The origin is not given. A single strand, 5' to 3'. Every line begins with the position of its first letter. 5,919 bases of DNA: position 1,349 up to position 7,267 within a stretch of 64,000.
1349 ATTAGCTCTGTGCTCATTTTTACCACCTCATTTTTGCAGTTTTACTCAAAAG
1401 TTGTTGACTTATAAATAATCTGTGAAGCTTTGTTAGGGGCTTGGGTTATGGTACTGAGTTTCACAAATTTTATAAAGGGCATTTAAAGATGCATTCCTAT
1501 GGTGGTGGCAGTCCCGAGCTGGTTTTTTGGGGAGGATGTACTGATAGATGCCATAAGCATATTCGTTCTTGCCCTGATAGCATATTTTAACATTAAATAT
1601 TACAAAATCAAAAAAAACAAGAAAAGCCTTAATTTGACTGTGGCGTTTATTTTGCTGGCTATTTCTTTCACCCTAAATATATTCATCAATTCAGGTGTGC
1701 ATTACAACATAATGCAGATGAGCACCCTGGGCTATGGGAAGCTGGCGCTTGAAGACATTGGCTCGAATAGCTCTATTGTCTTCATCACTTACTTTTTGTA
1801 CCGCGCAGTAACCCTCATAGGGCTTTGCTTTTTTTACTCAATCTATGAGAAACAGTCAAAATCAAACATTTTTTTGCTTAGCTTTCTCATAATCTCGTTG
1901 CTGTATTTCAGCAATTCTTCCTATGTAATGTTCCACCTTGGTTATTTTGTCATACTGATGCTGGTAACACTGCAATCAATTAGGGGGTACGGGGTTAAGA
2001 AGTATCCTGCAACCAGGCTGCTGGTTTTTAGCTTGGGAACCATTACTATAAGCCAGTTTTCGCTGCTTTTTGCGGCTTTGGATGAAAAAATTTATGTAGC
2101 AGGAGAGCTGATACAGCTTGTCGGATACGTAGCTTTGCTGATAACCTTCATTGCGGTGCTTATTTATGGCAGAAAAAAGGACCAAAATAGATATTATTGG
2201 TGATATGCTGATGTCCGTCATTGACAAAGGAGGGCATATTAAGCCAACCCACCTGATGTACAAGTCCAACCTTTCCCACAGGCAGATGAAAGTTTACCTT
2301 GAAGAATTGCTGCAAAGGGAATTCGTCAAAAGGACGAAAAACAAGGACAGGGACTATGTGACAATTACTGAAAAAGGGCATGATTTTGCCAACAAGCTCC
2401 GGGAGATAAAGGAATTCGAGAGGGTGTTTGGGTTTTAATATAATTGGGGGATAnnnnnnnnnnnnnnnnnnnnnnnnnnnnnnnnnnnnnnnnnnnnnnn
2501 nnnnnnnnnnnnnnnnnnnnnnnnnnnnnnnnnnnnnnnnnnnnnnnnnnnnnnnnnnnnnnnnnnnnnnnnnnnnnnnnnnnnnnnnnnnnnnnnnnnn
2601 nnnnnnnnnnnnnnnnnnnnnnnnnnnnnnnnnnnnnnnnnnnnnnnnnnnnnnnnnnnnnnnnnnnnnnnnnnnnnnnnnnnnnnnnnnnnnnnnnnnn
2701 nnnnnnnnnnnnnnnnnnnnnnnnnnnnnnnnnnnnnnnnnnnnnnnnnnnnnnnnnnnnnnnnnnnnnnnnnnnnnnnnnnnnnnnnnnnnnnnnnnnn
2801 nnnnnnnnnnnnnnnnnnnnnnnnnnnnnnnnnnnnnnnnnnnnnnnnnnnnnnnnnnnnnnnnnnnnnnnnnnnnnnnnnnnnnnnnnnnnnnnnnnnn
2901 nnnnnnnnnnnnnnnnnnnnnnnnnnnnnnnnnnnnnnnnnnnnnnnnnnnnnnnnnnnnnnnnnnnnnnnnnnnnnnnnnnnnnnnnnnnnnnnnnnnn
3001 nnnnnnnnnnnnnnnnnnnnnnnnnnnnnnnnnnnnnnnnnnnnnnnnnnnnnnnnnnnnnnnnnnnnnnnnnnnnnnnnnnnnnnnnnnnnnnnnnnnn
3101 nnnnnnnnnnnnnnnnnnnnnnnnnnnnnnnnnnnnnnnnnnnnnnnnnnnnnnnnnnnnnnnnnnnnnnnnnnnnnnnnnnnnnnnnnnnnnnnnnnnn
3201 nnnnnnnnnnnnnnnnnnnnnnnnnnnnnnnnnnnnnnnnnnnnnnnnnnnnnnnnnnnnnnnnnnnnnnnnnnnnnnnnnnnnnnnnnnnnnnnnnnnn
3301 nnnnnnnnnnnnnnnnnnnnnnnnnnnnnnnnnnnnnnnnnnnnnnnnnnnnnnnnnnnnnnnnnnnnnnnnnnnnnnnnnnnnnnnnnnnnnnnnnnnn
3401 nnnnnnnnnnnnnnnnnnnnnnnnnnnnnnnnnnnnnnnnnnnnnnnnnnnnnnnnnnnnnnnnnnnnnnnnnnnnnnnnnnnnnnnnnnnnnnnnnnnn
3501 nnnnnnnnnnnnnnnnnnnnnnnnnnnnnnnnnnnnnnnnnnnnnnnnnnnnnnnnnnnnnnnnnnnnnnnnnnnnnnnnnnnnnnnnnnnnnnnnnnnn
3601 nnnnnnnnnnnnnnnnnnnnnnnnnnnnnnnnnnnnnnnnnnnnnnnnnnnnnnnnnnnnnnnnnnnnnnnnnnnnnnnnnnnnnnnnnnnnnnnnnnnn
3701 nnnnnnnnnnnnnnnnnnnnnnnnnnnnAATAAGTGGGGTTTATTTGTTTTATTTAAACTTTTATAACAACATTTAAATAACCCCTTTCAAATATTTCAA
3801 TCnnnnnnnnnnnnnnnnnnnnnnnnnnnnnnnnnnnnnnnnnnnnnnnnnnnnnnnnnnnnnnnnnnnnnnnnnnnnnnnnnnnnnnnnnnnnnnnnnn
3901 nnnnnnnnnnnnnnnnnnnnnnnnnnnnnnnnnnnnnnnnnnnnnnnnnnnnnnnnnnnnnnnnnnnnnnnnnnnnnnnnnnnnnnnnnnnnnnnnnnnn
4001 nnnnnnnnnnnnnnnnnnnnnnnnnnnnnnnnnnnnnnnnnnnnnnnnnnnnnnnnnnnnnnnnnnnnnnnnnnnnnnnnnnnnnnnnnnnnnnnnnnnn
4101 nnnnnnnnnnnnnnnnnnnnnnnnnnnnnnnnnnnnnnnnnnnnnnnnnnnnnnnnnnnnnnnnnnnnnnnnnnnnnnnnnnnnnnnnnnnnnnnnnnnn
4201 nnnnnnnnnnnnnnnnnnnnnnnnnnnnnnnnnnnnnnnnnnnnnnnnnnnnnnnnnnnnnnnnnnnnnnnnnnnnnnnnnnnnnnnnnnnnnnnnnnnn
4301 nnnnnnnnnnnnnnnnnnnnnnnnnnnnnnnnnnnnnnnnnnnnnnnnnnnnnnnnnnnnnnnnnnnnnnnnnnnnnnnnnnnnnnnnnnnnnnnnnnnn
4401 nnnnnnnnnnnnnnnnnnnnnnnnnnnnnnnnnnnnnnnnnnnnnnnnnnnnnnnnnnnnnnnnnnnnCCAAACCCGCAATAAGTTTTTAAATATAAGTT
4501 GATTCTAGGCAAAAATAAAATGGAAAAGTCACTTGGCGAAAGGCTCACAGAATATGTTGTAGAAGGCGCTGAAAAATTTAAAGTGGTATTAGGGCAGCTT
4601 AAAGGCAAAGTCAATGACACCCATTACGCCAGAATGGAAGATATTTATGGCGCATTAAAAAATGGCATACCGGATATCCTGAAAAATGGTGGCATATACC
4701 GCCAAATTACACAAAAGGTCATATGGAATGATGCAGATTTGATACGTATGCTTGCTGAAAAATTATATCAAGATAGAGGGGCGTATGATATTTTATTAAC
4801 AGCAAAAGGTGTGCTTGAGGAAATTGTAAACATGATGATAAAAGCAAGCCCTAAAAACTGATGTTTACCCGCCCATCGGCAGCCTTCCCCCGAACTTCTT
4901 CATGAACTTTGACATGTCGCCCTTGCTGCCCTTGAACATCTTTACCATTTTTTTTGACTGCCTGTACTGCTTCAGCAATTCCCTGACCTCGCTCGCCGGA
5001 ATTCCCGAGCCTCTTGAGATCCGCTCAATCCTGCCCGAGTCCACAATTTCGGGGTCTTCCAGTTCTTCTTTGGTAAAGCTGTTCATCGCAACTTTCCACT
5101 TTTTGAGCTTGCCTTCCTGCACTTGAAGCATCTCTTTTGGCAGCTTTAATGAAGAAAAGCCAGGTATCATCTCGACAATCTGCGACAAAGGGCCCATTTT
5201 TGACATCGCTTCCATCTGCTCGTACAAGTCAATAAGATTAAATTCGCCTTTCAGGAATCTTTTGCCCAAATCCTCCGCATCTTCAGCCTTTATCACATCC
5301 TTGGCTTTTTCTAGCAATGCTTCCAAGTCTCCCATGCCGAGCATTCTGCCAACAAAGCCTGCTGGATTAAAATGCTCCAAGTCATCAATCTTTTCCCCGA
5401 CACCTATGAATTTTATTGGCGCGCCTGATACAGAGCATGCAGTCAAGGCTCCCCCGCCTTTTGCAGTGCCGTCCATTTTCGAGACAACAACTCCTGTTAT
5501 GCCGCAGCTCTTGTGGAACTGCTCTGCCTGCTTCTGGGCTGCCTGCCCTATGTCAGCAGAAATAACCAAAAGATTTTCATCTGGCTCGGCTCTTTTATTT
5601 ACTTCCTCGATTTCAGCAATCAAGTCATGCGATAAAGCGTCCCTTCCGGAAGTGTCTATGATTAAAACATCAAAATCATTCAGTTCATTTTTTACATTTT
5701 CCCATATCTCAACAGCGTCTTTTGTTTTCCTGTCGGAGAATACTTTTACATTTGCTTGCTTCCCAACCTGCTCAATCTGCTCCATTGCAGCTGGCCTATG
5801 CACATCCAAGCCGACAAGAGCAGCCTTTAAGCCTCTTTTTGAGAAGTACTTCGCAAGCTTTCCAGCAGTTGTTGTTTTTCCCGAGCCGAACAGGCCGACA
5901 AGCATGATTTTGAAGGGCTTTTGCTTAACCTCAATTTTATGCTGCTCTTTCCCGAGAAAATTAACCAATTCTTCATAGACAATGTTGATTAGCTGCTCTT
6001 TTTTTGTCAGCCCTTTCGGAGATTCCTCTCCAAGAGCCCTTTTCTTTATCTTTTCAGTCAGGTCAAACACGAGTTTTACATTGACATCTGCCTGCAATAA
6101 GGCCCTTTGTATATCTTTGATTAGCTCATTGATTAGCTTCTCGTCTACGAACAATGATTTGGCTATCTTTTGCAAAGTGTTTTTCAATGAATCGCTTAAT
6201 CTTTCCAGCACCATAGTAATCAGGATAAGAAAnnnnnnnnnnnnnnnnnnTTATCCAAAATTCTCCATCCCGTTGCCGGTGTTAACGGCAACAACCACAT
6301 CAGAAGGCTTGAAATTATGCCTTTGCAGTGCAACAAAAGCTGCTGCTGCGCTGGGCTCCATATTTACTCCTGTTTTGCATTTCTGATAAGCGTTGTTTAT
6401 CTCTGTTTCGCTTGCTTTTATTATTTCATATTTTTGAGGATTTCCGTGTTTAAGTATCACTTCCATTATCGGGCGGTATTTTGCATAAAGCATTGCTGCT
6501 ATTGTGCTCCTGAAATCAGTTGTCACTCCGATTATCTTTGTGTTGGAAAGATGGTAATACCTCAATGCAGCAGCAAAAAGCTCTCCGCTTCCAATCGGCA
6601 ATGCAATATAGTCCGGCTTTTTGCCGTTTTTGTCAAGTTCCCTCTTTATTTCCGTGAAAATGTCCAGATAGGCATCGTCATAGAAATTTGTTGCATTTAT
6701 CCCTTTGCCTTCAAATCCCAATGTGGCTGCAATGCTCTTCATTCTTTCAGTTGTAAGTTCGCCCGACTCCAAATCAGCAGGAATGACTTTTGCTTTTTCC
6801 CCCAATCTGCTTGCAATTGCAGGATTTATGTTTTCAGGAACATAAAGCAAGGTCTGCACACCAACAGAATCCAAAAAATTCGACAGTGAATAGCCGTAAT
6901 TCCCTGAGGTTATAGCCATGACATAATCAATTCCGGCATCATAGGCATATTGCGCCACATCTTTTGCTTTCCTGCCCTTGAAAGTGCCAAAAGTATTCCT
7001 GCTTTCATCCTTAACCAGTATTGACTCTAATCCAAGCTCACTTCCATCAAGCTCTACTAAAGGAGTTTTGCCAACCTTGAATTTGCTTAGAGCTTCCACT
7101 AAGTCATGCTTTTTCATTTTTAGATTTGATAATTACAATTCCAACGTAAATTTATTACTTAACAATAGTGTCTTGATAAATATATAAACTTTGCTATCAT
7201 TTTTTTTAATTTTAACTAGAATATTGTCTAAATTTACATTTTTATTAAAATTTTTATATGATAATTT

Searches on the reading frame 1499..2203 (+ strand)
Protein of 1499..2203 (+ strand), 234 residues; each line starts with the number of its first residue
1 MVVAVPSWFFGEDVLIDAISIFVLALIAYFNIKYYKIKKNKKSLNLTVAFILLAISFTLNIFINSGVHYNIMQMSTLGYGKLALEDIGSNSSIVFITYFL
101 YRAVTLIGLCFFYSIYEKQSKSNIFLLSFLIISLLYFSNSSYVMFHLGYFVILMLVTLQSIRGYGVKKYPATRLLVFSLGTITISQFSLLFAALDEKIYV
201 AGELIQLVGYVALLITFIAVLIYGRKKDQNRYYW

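Call 42: search_protein_families(library=pfam, proteins=[window:1499-2203:+], max_evalue=0.001)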
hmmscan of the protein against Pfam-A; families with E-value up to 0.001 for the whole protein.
window:1499-2203:+ (234 aa): 1 family
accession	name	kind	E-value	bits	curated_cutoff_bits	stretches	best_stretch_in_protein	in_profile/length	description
PF20040.4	DUF6442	-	0.00045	20.8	25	1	2-64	40-100/102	Family of unknown function (DUF6442)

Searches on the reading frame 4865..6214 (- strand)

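Call 43: search_protein_families(library=pfam, proteins=[window:4865-6214:-], max_evalue=0.001)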
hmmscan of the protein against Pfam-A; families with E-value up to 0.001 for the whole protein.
window:4865-6214:- (449 aa): 8 families
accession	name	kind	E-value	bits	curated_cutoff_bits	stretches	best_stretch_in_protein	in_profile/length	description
PF00448.28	SRP54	-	1.5e-64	217.7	22.7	1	101-293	2-196/196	SRP54-type protein, GTPase domain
PF02978.25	SRP_SPB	-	1.2e-28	99.7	27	1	324-424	1-91/91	Signal peptide binding domain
PF02881.24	SRP54_N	-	4.1e-18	65.8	22.4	1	6-83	1-75/75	SRP54-type protein, helical bundle domain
PF01656.29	CbiA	-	4.6e-07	30.3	25.4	1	110-219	9-54/125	CobQ/CobB/MinD/ParA nucleotide binding domain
PF03029.23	ATP_bind_1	-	0.00023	21.5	27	1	106-143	2-36/240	Conserved hypothetical ATP binding protein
PF01591.24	6PF2K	-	0.00032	20.5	27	0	95-181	8-88/223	6-phosphofructo-2-kinase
PF13479.12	AAA_24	-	0.00055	20.3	27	0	100-212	2-94/195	AAA domain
PF04851.21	ResIII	-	0.00058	20.2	22.5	0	95-217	18-129/164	Type III restriction enzyme, res subunit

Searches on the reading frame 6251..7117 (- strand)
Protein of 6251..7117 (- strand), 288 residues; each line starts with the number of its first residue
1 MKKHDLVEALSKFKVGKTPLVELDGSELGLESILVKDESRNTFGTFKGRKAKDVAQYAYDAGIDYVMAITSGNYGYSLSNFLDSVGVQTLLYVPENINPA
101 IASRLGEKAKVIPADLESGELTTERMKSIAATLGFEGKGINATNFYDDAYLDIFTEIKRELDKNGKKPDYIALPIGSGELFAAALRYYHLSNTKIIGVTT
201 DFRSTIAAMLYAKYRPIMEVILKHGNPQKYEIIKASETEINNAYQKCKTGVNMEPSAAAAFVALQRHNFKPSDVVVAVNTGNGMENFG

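Call 42: search_protein_families(library=pfam, proteins=[window:6251-7117:-], max_evalue=0.001)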
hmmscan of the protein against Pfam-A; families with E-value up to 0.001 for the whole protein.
window:6251-7117:- (288 aa): 1 family
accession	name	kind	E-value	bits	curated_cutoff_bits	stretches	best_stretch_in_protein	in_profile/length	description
PF00291.31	PALP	-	9.5e-31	107.6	35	1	15-281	5-295/295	Pyridoxal-phosphate dependent enzyme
